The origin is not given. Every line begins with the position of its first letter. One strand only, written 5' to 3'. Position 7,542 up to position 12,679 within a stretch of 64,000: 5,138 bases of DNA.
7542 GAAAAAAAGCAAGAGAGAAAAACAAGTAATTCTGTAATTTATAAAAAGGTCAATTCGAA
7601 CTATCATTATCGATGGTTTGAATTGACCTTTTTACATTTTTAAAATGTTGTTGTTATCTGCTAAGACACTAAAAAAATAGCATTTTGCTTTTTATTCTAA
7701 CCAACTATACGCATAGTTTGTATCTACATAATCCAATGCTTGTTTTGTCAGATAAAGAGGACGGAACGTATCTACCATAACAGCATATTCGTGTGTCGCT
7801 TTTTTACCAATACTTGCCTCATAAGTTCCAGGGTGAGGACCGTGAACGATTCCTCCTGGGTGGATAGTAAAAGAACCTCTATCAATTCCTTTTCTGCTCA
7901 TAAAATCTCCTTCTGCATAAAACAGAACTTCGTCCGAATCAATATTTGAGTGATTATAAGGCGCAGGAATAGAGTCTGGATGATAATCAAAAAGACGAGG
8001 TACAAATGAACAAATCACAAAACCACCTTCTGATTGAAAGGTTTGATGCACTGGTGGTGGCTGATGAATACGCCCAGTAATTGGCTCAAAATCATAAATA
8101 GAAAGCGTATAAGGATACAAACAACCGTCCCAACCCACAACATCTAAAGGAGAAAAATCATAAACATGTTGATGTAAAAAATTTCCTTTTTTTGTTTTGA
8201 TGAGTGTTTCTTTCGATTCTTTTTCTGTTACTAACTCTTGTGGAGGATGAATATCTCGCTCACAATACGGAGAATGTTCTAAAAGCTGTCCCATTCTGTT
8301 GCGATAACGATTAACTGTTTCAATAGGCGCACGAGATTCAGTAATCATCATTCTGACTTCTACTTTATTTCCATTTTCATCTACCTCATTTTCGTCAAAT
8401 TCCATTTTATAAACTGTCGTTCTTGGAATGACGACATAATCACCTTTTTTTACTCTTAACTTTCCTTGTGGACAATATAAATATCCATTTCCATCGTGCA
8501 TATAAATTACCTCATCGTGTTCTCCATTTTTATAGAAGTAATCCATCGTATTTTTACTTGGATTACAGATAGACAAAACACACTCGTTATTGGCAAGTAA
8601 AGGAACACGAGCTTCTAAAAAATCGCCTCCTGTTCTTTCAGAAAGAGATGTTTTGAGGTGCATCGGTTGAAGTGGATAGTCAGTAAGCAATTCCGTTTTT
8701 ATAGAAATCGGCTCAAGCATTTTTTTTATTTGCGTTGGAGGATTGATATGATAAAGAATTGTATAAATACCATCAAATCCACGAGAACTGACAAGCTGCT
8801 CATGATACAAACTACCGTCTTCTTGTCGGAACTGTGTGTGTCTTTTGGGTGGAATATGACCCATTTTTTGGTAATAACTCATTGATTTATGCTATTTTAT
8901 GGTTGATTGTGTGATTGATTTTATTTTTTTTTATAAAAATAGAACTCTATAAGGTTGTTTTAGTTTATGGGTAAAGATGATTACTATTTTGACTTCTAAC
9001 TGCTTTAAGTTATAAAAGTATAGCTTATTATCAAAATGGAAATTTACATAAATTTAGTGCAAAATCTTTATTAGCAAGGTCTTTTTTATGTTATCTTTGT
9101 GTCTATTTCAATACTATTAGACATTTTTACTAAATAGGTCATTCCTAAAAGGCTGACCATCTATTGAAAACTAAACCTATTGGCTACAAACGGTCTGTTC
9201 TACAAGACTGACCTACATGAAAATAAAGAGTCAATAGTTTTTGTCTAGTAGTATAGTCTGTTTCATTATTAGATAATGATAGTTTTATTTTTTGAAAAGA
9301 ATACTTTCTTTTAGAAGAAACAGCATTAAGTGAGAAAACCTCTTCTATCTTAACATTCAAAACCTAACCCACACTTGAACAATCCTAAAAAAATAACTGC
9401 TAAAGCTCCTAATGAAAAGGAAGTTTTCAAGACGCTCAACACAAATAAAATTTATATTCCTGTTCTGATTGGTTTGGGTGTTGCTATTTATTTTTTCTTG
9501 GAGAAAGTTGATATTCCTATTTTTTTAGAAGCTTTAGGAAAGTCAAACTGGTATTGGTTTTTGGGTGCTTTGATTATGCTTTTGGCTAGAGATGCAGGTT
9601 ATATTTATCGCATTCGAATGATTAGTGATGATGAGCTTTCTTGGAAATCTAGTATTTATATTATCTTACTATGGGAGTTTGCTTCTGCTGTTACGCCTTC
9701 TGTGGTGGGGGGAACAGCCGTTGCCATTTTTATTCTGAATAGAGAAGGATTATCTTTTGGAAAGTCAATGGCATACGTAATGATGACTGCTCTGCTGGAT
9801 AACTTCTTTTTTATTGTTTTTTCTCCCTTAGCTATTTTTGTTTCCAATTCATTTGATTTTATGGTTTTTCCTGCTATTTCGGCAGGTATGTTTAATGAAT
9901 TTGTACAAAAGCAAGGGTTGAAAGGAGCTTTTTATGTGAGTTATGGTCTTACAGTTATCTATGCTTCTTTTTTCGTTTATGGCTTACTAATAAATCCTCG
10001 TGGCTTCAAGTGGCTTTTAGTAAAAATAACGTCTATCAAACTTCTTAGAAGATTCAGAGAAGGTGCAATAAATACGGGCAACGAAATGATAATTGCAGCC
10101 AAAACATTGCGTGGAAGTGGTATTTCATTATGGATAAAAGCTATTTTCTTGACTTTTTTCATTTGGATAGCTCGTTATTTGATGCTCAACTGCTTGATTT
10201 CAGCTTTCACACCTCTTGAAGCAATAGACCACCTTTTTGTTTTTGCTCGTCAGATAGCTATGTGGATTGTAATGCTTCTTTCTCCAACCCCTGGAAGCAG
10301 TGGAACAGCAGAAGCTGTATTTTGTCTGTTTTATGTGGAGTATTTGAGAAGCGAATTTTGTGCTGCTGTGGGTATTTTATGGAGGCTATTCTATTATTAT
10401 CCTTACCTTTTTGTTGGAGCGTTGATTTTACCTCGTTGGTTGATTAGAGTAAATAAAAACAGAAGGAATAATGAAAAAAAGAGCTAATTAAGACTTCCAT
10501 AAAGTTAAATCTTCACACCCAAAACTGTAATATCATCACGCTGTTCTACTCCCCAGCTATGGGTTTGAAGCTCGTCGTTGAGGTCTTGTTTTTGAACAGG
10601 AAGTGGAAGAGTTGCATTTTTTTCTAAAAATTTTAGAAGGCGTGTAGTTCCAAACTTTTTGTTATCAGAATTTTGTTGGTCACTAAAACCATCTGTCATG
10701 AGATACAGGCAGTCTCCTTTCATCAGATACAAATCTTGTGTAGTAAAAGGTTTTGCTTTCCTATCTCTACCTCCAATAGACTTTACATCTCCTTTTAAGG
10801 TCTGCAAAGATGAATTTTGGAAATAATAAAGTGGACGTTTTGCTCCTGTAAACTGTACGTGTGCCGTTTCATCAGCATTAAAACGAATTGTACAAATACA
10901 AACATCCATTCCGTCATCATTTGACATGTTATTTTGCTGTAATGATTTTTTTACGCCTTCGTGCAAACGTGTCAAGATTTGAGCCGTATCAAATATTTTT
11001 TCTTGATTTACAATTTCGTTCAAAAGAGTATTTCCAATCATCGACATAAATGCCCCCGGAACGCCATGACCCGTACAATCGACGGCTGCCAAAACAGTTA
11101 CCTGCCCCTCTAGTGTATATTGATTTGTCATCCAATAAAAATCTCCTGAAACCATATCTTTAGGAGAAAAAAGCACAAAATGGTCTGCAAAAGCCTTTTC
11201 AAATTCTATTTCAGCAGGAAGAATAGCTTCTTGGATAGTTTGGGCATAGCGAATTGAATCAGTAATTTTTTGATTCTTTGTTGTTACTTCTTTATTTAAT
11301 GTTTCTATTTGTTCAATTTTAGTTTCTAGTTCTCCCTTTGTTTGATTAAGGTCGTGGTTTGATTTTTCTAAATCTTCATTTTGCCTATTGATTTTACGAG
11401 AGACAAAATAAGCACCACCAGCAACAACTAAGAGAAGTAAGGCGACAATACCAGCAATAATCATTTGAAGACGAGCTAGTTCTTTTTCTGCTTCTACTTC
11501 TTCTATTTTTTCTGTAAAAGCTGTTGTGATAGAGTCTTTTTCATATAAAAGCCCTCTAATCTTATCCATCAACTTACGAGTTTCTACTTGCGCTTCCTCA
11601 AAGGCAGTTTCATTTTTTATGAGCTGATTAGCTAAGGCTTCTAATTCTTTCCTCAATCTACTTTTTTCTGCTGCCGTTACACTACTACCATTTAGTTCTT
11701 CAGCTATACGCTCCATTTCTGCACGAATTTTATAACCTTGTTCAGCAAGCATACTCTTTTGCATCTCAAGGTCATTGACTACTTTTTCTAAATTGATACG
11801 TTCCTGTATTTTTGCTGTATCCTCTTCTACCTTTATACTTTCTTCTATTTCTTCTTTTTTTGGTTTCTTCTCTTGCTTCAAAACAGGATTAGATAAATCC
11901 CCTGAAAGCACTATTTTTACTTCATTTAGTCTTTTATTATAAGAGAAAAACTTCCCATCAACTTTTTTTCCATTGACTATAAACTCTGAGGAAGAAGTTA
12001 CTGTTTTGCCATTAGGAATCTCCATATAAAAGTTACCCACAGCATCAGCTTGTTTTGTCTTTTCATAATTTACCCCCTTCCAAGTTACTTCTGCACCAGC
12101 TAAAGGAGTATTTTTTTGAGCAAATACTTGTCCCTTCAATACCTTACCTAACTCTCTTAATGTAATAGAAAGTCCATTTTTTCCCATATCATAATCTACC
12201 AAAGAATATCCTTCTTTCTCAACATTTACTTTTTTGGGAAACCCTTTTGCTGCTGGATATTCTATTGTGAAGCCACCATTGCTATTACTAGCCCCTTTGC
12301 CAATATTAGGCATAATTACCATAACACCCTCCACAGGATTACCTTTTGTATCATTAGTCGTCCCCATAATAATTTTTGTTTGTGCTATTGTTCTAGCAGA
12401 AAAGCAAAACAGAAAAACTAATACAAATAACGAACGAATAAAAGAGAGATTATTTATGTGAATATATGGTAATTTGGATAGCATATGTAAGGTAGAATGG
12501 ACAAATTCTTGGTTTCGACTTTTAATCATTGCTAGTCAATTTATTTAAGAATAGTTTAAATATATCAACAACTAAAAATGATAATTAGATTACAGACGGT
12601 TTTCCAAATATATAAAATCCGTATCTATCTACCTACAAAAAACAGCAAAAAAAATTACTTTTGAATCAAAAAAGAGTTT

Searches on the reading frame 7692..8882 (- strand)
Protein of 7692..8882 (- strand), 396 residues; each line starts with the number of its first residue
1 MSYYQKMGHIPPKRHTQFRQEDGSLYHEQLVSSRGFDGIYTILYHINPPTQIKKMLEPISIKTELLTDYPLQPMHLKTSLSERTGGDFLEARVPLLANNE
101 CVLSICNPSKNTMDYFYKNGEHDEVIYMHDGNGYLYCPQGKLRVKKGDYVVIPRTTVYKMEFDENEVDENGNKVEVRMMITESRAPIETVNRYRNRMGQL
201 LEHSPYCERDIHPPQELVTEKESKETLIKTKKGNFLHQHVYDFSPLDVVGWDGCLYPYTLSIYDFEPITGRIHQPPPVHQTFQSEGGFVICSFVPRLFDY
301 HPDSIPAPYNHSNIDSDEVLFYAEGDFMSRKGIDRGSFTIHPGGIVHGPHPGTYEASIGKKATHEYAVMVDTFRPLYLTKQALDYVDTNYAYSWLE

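Call 30: search_protein_families(library=pfam, proteins=[window:7692-8882:-], max_evalue=0.001)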
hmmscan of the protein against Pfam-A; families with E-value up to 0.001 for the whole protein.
window:7692-8882:- (396 aa): 2 families
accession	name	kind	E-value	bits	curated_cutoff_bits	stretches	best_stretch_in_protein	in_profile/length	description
PF20510.4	HgmA_N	-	2.9e-08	33.8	20.2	1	113-259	136-270/273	Homogentisate 1,2-dioxygenase N-terminal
PF07883.17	Cupin_2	-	0.0002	21.4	27.2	0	121-166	17-62/70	Cupin domain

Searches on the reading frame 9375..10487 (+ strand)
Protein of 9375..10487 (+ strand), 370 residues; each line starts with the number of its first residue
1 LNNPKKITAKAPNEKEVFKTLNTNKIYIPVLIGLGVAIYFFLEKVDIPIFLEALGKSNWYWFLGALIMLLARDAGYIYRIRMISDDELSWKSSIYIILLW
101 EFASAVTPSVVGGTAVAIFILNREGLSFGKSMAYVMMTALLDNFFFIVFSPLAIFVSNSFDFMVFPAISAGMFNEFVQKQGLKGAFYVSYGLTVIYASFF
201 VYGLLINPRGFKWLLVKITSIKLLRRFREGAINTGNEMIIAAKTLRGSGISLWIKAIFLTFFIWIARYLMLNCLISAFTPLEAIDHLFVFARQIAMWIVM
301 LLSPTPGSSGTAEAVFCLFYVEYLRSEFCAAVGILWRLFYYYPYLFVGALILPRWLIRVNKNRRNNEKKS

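Call 30: search_protein_families(library=pfam, proteins=[window:9375-10487:+], max_evalue=0.001)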
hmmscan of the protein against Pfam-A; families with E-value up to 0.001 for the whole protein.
window:9375-10487:+ (370 aa): 1 family
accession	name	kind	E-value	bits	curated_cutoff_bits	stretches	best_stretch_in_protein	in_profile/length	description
PF03706.18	LPG_synthase_TM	-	8.1e-31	108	33.4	1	30-348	5-302/302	Lysylphosphatidylglycerol synthase TM region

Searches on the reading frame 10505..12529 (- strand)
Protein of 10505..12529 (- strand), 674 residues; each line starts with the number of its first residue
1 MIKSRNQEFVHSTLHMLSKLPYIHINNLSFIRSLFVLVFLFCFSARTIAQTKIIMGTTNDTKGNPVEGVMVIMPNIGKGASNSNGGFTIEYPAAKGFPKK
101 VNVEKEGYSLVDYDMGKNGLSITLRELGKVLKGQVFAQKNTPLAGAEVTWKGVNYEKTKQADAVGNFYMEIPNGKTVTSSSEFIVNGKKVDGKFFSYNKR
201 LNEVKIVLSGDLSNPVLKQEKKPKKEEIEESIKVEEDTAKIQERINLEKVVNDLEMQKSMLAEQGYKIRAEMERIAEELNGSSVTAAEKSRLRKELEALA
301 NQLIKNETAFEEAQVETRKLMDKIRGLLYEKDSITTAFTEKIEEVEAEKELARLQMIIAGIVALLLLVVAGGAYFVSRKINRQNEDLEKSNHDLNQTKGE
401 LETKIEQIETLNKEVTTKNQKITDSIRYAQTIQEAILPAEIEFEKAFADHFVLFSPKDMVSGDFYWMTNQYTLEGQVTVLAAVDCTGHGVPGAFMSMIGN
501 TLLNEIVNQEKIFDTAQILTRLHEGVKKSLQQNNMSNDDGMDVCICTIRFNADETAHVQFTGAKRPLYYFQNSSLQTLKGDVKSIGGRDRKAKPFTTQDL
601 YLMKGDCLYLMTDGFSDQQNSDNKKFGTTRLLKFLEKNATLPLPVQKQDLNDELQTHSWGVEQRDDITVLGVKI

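Call 29: search_protein_families(library=ncbifam, proteins=[window:10505-12529:-], max_evalue=0.01)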
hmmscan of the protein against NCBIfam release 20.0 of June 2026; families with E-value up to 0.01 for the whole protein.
window:10505-12529:- (674 aa): 4 families
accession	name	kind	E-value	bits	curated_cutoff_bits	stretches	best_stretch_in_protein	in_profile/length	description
NF038263.1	prot_phos_SiaA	equivalog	3.7e-56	191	700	1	400-673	385-656/658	biofilm regulation protein phosphatase SiaA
NF005411.0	PRK06975.1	equivalog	0.00015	20.3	414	1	330-436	301-407/660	fused uroporphyrinogen-III synthase HemD/membrane protein HemX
NF047909.1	CellAnchorMapZStrp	equivalog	0.0048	15.8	700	1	217-422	39-229/474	cell division site-positioning protein MapZ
TIGR03495.1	phage_LysB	equivalog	0.0084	16.4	92.75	1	362-421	4-62/135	Rz-like lysis system protein LysB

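Call 30: search_protein_families(library=pfam, proteins=[window:10505-12529:-], max_evalue=0.001)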
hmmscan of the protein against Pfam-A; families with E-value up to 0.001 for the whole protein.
window:10505-12529:- (674 aa): 3 families
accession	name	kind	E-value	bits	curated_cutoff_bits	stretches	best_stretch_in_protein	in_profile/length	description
PF07228.17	SpoIIE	-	8.5e-20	71.9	25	1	478-673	5-190/192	Stage II sporulation protein E (SpoIIE)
PF13620.12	CarboxypepD_reg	-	1.2e-06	29.2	32.3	0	54-111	2-62/82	Carboxypeptidase regulatory-like domain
PF13715.12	CarbopepD_reg_2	-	1.8e-05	25.1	32.2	0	131-176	1-47/88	CarboxypepD_reg-like domain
